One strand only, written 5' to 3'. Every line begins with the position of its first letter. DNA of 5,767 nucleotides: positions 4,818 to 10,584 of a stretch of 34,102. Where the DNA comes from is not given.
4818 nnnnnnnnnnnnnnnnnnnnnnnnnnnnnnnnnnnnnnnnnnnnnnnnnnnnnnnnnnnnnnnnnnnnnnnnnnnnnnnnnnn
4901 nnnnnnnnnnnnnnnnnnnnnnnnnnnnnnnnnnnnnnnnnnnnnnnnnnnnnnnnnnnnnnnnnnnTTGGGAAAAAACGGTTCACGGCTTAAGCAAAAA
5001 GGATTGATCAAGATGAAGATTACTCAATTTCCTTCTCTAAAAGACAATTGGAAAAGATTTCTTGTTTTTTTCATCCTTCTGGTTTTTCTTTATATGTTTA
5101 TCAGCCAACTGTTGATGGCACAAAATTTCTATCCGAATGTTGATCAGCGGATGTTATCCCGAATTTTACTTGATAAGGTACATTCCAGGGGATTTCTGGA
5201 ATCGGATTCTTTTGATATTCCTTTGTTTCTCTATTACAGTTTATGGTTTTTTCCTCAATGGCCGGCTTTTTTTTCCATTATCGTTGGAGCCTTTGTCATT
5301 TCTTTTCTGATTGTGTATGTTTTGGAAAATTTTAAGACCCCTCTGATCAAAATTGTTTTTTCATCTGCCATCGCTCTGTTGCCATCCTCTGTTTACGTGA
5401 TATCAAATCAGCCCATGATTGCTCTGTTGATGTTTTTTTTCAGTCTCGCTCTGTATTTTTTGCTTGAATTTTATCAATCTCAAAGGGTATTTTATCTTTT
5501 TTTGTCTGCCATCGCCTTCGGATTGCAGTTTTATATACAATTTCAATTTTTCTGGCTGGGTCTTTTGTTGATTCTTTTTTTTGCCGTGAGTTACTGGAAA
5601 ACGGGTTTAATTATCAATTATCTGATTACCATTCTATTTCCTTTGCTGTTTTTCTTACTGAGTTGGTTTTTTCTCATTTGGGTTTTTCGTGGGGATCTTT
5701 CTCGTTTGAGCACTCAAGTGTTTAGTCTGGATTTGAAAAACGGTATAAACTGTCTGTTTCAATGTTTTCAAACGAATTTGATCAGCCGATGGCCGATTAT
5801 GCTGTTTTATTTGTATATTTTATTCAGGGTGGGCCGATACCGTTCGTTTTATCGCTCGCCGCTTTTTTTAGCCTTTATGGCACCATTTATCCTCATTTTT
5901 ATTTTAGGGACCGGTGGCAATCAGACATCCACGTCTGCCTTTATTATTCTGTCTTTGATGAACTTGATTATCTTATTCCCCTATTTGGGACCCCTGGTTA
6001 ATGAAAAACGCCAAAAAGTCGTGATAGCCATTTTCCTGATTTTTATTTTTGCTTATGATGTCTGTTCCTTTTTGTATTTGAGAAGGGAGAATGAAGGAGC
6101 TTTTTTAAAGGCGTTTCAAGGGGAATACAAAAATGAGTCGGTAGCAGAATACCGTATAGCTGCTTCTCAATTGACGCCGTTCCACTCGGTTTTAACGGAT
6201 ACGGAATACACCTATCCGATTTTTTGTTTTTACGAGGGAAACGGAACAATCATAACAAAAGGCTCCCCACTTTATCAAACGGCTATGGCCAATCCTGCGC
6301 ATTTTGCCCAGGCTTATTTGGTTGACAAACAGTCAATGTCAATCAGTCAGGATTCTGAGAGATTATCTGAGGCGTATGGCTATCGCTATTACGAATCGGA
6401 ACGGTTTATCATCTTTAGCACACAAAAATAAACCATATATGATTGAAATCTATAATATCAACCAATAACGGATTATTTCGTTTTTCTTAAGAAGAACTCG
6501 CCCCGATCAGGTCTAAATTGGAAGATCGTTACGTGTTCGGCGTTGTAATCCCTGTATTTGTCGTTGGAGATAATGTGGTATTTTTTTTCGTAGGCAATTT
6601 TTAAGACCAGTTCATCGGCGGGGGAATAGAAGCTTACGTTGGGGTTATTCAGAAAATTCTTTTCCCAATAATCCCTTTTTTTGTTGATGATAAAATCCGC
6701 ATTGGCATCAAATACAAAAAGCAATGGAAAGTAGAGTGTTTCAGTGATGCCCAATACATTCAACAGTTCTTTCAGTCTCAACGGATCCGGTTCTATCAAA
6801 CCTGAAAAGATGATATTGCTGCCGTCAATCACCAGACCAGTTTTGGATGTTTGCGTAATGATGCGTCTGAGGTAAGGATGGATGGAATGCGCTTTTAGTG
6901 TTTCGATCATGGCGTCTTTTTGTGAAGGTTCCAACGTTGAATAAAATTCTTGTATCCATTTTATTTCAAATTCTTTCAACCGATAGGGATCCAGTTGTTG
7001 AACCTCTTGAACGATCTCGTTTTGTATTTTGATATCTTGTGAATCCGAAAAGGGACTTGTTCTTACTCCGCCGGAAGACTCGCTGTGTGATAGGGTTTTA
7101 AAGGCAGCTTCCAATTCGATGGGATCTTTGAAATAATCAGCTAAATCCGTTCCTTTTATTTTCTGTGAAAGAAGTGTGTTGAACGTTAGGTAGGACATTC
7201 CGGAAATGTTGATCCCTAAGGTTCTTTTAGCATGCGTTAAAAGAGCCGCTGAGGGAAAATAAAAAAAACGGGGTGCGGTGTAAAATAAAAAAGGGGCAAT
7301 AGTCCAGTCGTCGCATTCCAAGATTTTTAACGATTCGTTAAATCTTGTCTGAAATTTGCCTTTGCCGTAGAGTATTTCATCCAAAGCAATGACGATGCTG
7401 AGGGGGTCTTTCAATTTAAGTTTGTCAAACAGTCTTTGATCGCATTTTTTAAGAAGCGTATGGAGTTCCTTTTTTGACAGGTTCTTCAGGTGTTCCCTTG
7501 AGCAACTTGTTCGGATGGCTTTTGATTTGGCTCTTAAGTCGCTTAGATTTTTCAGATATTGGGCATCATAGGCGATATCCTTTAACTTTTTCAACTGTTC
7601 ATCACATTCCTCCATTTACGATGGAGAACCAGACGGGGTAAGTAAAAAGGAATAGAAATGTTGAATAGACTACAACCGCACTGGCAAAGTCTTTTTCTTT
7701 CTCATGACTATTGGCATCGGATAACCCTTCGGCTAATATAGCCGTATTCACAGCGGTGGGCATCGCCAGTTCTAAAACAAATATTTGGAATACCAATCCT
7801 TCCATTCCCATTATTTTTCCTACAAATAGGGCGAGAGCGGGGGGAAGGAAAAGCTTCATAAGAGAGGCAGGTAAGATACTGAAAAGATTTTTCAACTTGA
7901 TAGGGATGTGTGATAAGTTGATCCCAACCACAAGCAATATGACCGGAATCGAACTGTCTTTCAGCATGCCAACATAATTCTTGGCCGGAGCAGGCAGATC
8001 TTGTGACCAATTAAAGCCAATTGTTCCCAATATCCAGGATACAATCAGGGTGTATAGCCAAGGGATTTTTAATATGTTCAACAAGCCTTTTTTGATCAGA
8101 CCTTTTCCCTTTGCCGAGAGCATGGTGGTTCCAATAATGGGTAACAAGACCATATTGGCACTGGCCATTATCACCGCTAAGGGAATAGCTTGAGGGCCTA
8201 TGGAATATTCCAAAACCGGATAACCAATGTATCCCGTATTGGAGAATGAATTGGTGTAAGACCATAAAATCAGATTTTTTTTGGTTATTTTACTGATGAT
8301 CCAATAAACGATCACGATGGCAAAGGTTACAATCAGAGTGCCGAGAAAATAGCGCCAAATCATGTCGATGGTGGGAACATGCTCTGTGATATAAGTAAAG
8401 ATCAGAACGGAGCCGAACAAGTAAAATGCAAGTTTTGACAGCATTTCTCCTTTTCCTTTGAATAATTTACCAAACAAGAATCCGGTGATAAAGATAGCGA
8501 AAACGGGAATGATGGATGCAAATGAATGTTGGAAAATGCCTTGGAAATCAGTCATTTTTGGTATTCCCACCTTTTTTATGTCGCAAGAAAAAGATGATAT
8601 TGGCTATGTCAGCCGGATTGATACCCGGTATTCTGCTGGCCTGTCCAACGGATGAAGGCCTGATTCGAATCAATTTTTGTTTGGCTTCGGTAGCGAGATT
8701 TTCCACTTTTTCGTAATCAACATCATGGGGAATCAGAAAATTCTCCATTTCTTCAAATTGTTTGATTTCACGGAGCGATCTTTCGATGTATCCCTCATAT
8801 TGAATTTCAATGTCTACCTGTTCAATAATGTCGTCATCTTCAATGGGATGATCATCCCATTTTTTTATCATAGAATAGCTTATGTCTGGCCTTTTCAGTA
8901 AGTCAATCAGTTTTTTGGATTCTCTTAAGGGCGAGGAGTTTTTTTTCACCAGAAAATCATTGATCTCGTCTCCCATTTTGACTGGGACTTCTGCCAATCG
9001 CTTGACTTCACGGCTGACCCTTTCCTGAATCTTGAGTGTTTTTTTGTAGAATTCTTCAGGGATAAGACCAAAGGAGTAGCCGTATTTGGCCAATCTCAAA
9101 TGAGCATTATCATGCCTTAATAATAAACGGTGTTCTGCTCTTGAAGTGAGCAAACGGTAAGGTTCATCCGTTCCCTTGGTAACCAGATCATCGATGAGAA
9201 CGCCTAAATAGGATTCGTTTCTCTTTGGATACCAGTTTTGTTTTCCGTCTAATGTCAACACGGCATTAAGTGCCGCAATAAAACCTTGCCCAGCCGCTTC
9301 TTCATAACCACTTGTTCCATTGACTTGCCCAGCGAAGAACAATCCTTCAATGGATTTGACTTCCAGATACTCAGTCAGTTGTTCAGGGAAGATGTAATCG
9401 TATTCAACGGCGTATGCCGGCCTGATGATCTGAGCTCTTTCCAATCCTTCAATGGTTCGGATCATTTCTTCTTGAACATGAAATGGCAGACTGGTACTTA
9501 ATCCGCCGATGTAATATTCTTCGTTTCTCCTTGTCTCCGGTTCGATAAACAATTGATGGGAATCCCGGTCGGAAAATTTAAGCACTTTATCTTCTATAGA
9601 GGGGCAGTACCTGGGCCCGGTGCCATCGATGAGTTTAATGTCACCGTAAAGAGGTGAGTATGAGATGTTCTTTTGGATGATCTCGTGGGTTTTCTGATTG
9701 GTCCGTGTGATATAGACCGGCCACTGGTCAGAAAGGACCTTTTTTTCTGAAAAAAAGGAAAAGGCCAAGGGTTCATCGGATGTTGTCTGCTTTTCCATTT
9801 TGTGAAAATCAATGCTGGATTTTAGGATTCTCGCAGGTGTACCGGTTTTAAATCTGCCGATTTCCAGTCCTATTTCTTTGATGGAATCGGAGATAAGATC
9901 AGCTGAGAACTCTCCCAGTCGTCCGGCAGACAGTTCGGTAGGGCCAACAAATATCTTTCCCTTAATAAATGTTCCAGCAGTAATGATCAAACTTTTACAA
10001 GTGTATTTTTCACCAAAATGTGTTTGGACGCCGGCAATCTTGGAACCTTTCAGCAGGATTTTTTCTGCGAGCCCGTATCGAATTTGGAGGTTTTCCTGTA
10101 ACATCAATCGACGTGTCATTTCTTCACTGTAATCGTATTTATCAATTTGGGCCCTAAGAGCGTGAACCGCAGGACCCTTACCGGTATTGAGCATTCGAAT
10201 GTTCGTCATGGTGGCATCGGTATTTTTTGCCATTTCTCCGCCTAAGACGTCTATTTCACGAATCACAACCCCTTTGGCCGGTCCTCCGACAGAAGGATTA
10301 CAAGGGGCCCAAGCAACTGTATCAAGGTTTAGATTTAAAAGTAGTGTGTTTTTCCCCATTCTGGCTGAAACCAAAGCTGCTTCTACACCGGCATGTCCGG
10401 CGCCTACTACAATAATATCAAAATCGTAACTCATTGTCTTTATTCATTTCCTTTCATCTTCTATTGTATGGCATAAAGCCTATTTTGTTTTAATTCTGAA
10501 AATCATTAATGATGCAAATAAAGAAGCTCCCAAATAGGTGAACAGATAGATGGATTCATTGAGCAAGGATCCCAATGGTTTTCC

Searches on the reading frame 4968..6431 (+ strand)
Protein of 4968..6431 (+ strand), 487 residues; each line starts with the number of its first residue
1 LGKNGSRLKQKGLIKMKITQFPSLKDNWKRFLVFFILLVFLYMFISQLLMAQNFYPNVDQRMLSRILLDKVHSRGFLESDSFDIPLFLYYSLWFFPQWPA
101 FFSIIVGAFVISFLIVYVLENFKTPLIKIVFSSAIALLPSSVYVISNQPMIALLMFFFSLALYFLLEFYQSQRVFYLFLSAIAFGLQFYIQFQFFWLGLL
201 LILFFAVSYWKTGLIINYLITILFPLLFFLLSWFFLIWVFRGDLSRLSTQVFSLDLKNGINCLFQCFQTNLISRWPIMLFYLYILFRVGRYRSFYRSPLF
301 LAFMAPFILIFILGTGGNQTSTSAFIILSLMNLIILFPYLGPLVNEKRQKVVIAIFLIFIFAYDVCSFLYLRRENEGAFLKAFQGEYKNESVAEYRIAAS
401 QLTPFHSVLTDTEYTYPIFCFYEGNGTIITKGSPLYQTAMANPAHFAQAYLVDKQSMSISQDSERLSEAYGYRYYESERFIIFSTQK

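Call 5: search_protein_families(library=pfam, proteins=[window:4968-6431:+], max_evalue=0.01)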
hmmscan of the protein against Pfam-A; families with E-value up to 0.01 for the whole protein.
window:4968-6431:+ (487 aa): 0 families

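Call 6: search_protein_families(library=ncbifam, proteins=[window:4968-6431:+], max_evalue=0.01)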
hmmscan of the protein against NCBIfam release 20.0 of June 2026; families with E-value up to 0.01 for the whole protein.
window:4968-6431:+ (487 aa): 0 families

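Call 54: find_homologous_proteins(query=window:5013-6431:+, max_evalue=0.00001)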
Query window:5013-6431:+ (472 aa): 9 proteins with E <= 0.00001 among 8000 candidates.
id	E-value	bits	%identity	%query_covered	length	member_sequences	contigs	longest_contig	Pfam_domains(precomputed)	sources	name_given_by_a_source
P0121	0.0e+0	1019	100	100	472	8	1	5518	-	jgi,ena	-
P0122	1.1e-176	607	57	100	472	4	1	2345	-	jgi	-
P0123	4.2e-174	598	57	100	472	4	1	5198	-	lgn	-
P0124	4.6e-172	592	56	100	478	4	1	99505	-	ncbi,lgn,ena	-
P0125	1.6e-171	590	57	99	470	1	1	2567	-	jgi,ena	-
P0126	1.2e-168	580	59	93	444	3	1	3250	-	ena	-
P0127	9.7e-161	554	57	93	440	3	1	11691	-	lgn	-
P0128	1.6e-100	356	39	100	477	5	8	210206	-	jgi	jgi:hypothetical protein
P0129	1.5e-93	333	64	53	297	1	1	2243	-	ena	-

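Call 56: search_solved_structures(query=window:5013-6431:+, max_evalue=10)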
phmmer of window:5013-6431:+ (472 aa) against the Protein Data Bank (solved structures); distinct sequences matched with E-value up to 10: 0.

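Call 65: search_protein_families(library=pfam, proteins=[window:5013-6431:+], max_evalue=1)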
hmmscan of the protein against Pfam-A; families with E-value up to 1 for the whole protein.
window:5013-6431:+ (472 aa): 0 families

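Call 68: search_solved_structures(query=A3, max_evalue=10)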
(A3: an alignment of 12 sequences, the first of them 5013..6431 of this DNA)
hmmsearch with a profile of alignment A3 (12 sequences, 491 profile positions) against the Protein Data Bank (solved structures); distinct sequences matched with E-value up to 10: 3.
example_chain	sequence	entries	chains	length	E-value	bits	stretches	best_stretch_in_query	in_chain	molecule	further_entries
1hks_A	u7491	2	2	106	0.14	13.9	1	406-435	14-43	HEAT-SHOCK TRANSCRIPTION FACTOR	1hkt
7jg5_b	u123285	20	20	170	1.7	10.3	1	343-396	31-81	ATP synthase subunit b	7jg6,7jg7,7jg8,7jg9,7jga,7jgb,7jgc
7njk_b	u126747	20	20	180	1.9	10.1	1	343-396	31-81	ATP synthase subunit b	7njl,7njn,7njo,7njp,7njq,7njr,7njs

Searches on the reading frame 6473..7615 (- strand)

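Call 5: search_protein_families(library=pfam, proteins=[window:6473-7615:-], max_evalue=0.01)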
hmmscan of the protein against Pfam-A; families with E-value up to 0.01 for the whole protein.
window:6473-7615:- (380 aa): 1 family
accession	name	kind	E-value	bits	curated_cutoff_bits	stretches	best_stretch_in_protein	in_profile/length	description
PF11977.14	RNase_Zc3h12a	-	0.00079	19.6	23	0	333-361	89-117/154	Zc3h12a-like Ribonuclease NYN domain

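Call 6: search_protein_families(library=ncbifam, proteins=[window:6473-7615:-], max_evalue=0.01)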
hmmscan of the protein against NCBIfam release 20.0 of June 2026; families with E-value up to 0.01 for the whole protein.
window:6473-7615:- (380 aa): 0 families

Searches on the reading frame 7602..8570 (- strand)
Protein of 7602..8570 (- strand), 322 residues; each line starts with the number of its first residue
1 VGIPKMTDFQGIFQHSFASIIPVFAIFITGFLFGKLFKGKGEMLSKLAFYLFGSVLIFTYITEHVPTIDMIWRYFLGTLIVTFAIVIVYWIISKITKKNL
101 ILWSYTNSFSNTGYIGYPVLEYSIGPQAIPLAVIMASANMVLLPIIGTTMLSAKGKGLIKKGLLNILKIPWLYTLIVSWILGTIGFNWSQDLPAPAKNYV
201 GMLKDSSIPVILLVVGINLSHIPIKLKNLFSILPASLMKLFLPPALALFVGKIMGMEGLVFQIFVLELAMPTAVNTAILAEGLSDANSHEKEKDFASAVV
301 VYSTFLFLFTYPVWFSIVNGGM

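Call 5: search_protein_families(library=pfam, proteins=[window:7602-8570:-], max_evalue=0.01)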
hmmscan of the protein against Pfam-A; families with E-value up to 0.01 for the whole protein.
window:7602-8570:- (322 aa): 1 family
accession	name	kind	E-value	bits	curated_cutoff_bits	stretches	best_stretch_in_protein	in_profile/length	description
PF03547.23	Mem_trans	-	2.5e-23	82.7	25.7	2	160-314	194-342/343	Membrane transport protein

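Call 6: search_protein_families(library=ncbifam, proteins=[window:7602-8570:-], max_evalue=0.01)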
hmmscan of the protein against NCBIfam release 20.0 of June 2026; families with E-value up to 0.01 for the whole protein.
window:7602-8570:- (322 aa): 1 family
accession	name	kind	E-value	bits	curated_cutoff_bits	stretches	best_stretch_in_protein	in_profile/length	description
TIGR00946.1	2a69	subfamily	3.7e-19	69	246.05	1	62-318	67-334/336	auxin efflux carrier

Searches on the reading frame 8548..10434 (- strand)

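Call 5: search_protein_families(library=pfam, proteins=[window:8548-10434:-], max_evalue=0.01)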
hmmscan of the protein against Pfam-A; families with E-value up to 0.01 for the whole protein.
window:8548-10434:- (628 aa): 8 families
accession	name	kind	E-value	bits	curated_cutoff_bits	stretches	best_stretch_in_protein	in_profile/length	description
PF01134.28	GIDA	-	5.1e-151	503.6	22.1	1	6-398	1-390/391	Glucose inhibited division protein A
PF13932.14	SAM_GIDA_C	-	3.4e-23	81.7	27.1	1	558-613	1-56/57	tRNA modifying enzyme MnmG/GidA C-terminal helical bundle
PF21680.2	GIDA_C_1st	-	1.2e-21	77.7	24.7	1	460-553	1-95/96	tRNA modifying enzyme MnmG/GidA C-terminal helical domain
PF12831.13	FAD_oxidored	-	8.9e-06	25.7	27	1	6-33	1-28/416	FAD dependent oxidoreductase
PF07992.20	Pyr_redox_2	-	8.5e-05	22.6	26.1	1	5-154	1-108/291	Pyridine nucleotide-disulphide oxidoreductase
PF03486.20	HI0933_like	-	0.0013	18.7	50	0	6-34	2-30/244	HI0933-like protein Rossmann domain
PF13738.12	Pyr_redox_3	-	0.0037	17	30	0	7-32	167-192/305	Pyridine nucleotide-disulphide oxidoreductase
PF00890.30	FAD_binding_2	-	0.0044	16.7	20.4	1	6-35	1-30/414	FAD binding domain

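Call 6: search_protein_families(library=ncbifam, proteins=[window:8548-10434:-], max_evalue=0.01)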
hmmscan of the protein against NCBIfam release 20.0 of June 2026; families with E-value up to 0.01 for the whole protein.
window:8548-10434:- (628 aa): 17 families
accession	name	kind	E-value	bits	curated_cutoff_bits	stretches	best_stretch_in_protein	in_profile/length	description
TIGR00136.1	mnmG_gidA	equivalog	1.7e-246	819.4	524.85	1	5-620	1-615/616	tRNA uridine-5-carboxymethylaminomethyl(34) synthesis enzyme MnmG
NF003739.0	PRK05335.1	equivalog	1.6e-20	73.3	262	1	300-420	269-389/441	methylenetetrahydrofolate--tRNA-(uracil(54)-C(5))-methyltransferase (FADH(2)-oxidizing) TrmFO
TIGR00137.1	gid_trmFO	equivalog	5.8e-15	55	428.65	1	305-421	271-387/433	FADH(2)-oxidizing methylenetetrahydrofolate--tRNA-(uracil(54)-C(5))-methyltransferase TrmFO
TIGR01292.1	TRX_reduct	equivalog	3.1e-06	26.2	343.45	0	6-34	2-30/300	thioredoxin-disulfide reductase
TIGR01377.1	soxA_mon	subfamily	0.00037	19.4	479.65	1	5-34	1-30/381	amino oxidase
NF009477.0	PRK12843.1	equivalog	0.0011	17.5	758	1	4-34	16-46/578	FAD-dependent oxidoreductase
NF003585.0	PRK05249.1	equivalog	0.0019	16.9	465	1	2-34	4-36/464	Si-specific NAD(P)(+) transhydrogenase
NF005882.1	PRK07843.1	equivalog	0.002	16.6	788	1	5-34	2-31/547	3-oxosteroid 1-dehydrogenase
TIGR02032.1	GG-red-SF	subfamily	0.0028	17.4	158.8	1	5-34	1-30/297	geranylgeranyl reductase family protein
NF003726.0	PRK05329.2-5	equivalog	0.0034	16.2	354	1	6-67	3-63/415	glycerol-3-phosphate dehydrogenase subunit GlpB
NF006130.0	PRK08274.1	equivalog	0.0045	15.8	369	0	4-34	5-35/467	FAD-dependent tricarballylate dehydrogenase TcuA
NF005691.0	PRK07494.1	equivalog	0.0045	15.6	459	1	4-36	8-40/404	UbiH/UbiF family hydroxylase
TIGR01424.1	gluta_reduc_2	equivalog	0.0048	15.5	606.05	1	3-51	1-38/446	glutathione-disulfide reductase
NF004776.0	PRK06116.1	equivalog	0.0074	15.3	480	0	1-33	1-33/450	glutathione-disulfide reductase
TIGR02023.1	BchP-ChlP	subfamily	0.0077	15.3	343.3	0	6-62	2-52/388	geranylgeranyl diphosphate reductase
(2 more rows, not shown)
